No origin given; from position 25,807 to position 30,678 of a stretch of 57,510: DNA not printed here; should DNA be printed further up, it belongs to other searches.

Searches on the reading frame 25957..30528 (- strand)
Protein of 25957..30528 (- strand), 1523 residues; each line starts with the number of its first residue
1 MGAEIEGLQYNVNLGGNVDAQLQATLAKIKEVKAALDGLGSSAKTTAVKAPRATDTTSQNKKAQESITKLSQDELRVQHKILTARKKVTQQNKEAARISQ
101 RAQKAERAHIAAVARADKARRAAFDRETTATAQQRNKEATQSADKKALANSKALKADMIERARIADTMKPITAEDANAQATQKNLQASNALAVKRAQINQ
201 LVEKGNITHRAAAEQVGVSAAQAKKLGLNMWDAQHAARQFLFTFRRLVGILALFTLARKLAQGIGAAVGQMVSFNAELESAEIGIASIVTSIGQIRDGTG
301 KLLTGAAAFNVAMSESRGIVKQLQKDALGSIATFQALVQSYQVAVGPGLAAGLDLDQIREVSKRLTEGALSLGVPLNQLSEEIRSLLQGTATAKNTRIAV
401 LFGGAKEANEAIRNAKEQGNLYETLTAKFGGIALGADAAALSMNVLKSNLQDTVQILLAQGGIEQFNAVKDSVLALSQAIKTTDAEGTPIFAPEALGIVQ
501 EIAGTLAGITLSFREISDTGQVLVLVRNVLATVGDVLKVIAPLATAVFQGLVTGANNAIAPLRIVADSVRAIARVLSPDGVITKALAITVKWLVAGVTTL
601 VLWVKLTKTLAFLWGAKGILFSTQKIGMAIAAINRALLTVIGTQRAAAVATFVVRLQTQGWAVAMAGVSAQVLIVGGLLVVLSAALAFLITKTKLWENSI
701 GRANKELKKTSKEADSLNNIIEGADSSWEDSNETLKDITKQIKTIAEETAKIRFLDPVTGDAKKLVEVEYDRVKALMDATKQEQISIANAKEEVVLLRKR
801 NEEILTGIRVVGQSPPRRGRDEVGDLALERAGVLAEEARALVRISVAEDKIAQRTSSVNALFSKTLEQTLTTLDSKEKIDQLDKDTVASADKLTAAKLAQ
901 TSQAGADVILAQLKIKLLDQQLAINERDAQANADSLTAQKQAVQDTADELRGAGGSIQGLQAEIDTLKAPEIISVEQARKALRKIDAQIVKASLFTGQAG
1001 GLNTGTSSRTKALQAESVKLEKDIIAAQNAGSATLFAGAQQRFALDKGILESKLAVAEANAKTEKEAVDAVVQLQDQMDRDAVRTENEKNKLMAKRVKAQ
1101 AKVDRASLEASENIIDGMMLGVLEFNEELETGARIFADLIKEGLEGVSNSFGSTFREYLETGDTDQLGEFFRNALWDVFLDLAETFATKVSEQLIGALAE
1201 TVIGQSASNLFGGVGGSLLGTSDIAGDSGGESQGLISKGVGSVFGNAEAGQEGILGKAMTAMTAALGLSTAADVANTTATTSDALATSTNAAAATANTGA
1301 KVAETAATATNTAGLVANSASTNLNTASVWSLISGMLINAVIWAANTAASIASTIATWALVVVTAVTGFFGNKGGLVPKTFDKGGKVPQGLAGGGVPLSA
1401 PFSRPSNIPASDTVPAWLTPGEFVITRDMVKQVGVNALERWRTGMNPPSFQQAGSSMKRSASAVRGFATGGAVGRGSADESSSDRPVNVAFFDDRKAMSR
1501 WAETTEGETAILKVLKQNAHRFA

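Call 102: search_protein_families(library=phrogs, proteins=[window:25957-30528:-], max_evalue=0.001)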
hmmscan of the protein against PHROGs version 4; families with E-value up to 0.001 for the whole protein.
window:25957-30528:- (1523 aa): 2 families
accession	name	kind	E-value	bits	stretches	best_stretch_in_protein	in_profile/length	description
phrog_5448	-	tail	2.7e-07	28.8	1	1381-1485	2283-2368/3103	tail length tape measure protein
phrog_339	-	tail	9.9e-05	21.7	1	494-1250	262-994/1123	tail length tape measure protein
